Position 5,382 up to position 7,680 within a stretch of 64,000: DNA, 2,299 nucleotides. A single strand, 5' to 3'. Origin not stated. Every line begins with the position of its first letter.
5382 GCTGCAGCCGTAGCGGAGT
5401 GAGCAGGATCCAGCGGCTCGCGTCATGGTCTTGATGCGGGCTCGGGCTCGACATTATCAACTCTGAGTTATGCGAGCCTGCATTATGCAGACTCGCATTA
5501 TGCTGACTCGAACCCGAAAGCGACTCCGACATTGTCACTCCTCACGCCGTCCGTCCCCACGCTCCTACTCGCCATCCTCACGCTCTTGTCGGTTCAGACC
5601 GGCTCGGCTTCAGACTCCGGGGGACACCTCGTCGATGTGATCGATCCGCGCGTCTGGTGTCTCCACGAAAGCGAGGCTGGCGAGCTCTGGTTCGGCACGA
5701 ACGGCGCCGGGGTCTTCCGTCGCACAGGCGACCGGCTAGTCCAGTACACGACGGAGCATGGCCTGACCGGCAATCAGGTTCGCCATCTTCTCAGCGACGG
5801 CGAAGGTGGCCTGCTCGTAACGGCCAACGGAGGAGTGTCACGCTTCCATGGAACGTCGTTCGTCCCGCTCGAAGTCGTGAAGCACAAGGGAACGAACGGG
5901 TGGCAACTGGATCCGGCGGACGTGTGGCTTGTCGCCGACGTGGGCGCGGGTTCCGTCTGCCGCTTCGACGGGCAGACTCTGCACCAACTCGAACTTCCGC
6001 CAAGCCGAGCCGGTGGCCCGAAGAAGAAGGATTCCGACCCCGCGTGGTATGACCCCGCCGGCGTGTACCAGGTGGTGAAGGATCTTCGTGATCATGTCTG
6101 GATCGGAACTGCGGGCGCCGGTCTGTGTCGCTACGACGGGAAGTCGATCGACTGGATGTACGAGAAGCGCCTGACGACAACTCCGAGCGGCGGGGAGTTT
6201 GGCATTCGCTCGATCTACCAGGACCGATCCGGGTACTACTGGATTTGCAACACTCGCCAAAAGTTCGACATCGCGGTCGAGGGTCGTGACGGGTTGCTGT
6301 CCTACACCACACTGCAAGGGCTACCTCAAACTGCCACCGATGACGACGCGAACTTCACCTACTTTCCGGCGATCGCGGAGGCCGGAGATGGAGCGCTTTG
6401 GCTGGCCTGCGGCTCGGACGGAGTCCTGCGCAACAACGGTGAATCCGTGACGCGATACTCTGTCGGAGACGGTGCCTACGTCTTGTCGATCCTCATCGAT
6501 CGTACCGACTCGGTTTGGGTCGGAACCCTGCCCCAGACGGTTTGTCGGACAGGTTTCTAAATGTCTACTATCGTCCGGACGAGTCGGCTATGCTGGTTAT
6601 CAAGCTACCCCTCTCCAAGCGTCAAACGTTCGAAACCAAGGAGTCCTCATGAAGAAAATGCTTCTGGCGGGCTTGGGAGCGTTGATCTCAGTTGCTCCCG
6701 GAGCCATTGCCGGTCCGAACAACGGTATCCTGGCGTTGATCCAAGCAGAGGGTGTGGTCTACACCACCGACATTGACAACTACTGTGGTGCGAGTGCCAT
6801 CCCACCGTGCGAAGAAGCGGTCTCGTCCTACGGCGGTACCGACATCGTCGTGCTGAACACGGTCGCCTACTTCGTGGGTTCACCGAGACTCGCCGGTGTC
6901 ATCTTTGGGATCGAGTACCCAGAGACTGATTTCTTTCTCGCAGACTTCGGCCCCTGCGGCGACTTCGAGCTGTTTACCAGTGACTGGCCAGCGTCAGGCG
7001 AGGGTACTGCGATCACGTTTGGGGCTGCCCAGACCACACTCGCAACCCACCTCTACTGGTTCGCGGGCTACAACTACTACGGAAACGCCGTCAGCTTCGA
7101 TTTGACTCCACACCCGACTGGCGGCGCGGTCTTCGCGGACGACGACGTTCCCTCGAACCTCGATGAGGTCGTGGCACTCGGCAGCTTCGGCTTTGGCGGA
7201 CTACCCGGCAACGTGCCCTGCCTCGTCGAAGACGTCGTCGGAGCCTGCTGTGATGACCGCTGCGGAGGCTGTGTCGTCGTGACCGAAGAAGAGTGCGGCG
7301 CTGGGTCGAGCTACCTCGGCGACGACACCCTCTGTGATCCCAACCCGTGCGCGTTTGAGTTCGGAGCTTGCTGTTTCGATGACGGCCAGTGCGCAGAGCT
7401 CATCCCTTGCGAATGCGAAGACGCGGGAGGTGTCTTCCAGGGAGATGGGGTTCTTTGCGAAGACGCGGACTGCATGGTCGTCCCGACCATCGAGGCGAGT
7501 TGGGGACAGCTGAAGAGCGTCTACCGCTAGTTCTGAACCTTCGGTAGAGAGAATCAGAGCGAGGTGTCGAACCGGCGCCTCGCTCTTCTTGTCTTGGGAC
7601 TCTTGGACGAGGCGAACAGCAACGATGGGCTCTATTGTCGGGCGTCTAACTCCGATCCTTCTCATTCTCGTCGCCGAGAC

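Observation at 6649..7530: Shared C-terminal 'E[AT]SWG[QE][IL]K..YR' tail on two Cys-containing secreted proteins: candidate uncharacterised sorting or processing tag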

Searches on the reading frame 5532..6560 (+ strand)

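Call 7: search_protein_families(library=pfam, proteins=[window:5532-6560:+], max_evalue=1)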
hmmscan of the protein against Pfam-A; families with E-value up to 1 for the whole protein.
window:5532-6560:+ (342 aa): 1 family
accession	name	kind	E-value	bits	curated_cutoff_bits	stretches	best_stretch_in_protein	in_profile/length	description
PF07494.17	Reg_prop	-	2.9e-15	54.8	20.4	3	38-58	4-24/24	Two component regulator propeller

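Call 8: search_protein_families(library=ncbifam, proteins=[window:5532-6560:+], max_evalue=1)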
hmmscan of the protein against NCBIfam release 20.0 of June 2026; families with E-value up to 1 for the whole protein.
window:5532-6560:+ (342 aa): 1 family
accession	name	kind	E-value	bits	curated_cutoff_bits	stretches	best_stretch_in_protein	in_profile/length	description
NF052228.1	T9SS_PorZ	equivalog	0.041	12.3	260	0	187-332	388-549/757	type IX secretion system anionic LPS delivery protein PorZ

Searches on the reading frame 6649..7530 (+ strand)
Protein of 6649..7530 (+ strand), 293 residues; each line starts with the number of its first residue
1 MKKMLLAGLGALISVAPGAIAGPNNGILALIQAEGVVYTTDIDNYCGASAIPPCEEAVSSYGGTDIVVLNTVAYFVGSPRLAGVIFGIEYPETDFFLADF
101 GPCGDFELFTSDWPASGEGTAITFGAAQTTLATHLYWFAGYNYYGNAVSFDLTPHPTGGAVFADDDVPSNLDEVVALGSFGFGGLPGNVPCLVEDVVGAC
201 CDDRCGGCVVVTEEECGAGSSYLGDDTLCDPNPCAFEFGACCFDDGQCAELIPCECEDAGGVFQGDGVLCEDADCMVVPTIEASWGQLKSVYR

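Call 7: search_protein_families(library=pfam, proteins=[window:6649-7530:+], max_evalue=1)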
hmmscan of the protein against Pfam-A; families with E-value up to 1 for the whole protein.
window:6649-7530:+ (293 aa): 0 families

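Call 8: search_protein_families(library=ncbifam, proteins=[window:6649-7530:+], max_evalue=1)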
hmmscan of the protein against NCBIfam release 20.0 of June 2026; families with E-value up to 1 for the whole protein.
window:6649-7530:+ (293 aa): 0 families

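Call 11: find_homologous_proteins(query=window:6649-7530:+, max_evalue=0.001)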
Query window:6649-7530:+ (293 aa): 51 proteins with E <= 0.001 among 2572 candidates.
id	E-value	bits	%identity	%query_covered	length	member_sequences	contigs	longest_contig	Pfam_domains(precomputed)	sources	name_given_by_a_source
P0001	1.3e-197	673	100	100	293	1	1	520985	-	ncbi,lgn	-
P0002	2.2e-136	472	71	100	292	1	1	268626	-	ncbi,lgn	-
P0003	1.0e-97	345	47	93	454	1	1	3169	-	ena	-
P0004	1.6e-92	328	53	100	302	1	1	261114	-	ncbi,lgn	-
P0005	5.9e-91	323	46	100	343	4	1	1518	-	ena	-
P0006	7.4e-89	316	47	94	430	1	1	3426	-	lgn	-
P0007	1.4e-79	286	53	94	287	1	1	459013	-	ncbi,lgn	-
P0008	6.4e-78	280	52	94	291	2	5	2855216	-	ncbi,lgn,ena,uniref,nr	ncbi:MAG: hypothetical protein KDA27_25765 [Candidatus Eisenbacteria bacterium]|uniref:Uncharacteriz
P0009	7.2e-78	280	42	91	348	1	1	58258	-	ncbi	ncbi:MAG: hypothetical protein U0527_10625 [Candidatus Eisenbacteria bacterium]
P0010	2.2e-77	278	52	100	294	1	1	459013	-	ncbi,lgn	-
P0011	3.7e-77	278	54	94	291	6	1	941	-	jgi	jgi:hypothetical protein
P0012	8.0e-77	276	54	94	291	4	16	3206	-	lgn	-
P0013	1.7e-76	275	52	94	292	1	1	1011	-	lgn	-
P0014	3.0e-76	275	52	100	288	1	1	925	-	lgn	-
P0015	4.8e-76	274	53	94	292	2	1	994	-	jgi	jgi:hypothetical protein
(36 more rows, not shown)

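Call 42: predict_structure(alignment_id=A2)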
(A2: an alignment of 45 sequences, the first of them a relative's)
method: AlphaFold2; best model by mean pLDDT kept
length: 293 residues; sequences in the alignment: 45
mean_pLDDT: 90.0   pTM: 0.70
mean pLDDT of the five models: 90.0, 89.6, 88.4, 87.9, 87.8
residues with pLDDT >= 90: 222; 70-90: 43; 50-70: 10; < 50: 18
segments of 3 or more residues with pLDDT < 50: 1-7, 9-19
pLDDT, mean of each block of 10 residues (from residue 1): 46 44 82 93 95 95 97 93 98 98 98 98 97 97 97 98 94 96 96 84 92 92 92 91 95 95 95 80 85 77
secondary structure, 60 per line:
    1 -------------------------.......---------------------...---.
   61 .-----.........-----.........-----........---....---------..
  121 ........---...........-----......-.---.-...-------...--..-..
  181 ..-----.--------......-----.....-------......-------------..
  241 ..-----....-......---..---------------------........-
elements in order: E26-32 E67-75 E81-89 E95-102 E106-109 E119-128 E132-142 E148-153 E161-163 E171-173 E179-182 E197-202 E208-212 E220-225 E239-242 E248-251 H253-258 H285-292

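Call 48: find_encoding_contigs(protein=P0001, flank=10000, max_places=3)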
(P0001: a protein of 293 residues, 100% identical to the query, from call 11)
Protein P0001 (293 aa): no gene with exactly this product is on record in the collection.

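Call 59: find_encoding_contigs(protein=P0002, flank=10000, max_places=2)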
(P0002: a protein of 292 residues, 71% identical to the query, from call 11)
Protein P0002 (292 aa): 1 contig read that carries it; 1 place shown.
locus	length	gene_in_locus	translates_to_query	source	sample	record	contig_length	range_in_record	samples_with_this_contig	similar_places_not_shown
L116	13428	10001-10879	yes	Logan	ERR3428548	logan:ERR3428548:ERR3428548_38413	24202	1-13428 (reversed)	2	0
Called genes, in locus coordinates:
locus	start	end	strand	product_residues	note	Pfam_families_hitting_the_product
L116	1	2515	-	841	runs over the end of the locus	PF15902:Sortilin-Vps10 (faint), PF18962:Por_Secre_tail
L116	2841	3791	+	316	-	PF00165:HTH_AraC, PF12833:HTH_18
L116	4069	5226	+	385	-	PF08450:SGL (faint), PF24684:Vgb_lyase, PF13860:FlgD_ig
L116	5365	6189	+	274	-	PF04026:SpoVG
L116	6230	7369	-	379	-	-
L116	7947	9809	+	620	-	PF01839:FG-GAP (faint), PF13517:FG-GAP_3, PF07593:UnbV_ASPIC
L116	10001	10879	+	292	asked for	-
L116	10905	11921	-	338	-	PF06224:AlkZ-like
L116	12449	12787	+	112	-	PF00027:cNMP_binding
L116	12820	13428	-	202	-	?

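Call 60: find_encoding_contigs(protein=P0008, flank=10000, max_places=2)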
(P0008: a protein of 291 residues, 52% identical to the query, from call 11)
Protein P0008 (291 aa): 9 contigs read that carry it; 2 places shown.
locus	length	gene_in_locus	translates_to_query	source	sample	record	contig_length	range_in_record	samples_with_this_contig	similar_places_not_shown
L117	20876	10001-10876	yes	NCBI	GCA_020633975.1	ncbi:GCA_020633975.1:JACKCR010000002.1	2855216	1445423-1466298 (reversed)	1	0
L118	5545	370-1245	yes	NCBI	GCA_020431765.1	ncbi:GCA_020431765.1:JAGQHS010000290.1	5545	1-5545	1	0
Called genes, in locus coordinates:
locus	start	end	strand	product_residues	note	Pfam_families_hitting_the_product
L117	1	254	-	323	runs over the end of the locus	PF00316:FBPase, PF18913:FBPase_C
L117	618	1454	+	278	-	PF05103:DivIVA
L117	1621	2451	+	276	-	PF01048:PNP_UDP_1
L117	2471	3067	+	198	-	PF01252:Peptidase_A8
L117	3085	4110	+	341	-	PF01479:S4, PF00849:PseudoU_synth_2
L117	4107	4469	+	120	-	PF01740:STAS, PF13466:STAS_2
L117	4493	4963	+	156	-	PF13581:HATPase_c_2, PF02518:HATPase_c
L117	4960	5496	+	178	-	PF03652:RuvX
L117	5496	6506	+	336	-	PF02618:YceG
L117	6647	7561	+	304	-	-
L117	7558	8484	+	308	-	-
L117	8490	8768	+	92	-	-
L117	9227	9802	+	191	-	-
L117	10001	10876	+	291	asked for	-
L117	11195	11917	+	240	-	-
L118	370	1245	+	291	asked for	-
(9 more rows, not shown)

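Call 64: list_cluster_members(proteins=[P0001, P0052, P0060, P0061, P0062, P0069, P0089, P0090, P0099, P0088])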
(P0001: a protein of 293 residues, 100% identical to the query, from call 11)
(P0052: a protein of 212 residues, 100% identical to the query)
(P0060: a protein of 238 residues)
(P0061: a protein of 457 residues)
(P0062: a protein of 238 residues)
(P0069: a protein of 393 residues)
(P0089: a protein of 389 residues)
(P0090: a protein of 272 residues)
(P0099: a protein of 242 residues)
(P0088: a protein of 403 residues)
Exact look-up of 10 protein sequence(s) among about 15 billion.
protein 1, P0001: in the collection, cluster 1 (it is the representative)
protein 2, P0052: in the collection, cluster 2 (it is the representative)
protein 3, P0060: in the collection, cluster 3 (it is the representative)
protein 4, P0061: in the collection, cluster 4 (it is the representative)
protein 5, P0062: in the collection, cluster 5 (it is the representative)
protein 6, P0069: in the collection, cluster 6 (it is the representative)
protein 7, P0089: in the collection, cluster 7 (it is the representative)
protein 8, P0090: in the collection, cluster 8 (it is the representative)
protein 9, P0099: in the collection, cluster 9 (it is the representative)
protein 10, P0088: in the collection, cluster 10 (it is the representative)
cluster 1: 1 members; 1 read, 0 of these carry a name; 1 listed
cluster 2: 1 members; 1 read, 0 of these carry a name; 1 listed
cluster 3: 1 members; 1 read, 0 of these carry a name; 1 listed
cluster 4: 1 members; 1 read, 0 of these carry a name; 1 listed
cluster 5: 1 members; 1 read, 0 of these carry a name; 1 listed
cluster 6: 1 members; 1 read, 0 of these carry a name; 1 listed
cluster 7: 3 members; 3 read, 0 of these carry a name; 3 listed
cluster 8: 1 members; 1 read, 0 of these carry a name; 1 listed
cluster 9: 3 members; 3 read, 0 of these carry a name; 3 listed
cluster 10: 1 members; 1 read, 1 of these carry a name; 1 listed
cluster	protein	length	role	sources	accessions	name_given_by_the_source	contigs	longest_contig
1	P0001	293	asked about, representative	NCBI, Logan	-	-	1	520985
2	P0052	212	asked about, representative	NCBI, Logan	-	-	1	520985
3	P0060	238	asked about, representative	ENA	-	-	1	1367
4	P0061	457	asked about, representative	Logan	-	-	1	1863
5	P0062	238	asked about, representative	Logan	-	-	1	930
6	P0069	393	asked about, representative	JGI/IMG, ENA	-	-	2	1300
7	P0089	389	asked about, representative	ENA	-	-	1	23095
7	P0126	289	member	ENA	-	-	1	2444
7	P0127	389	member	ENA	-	-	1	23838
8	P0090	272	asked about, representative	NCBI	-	-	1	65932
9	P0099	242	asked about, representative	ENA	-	-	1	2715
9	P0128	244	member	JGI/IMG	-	-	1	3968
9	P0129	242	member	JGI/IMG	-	-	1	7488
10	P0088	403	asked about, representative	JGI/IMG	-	hypothetical protein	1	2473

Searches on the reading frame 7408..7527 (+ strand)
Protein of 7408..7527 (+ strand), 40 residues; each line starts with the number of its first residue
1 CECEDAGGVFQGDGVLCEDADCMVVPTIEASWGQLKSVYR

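Call 40: find_homologous_proteins(query=A3, max_evalue=10)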
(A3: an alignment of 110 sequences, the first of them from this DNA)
Query A3 (110 sequences) (40 aa, profile of the alignment): 4 proteins with E <= 10 among 6 candidates.
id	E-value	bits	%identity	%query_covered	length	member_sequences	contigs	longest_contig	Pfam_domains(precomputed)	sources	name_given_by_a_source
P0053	6.3e-5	42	58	48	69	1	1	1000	-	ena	-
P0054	3.5e-3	36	42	30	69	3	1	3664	-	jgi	jgi:hypothetical protein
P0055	5.5e-3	35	53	35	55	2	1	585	-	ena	-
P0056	2.3e-1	30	50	35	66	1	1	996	-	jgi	jgi:hypothetical protein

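Call 71: search_solved_structures(query=A3, max_evalue=10, show_alignments=3)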
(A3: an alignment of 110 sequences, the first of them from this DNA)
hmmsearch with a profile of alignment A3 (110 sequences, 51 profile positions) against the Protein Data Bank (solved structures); distinct sequences matched with E-value up to 10: 0.
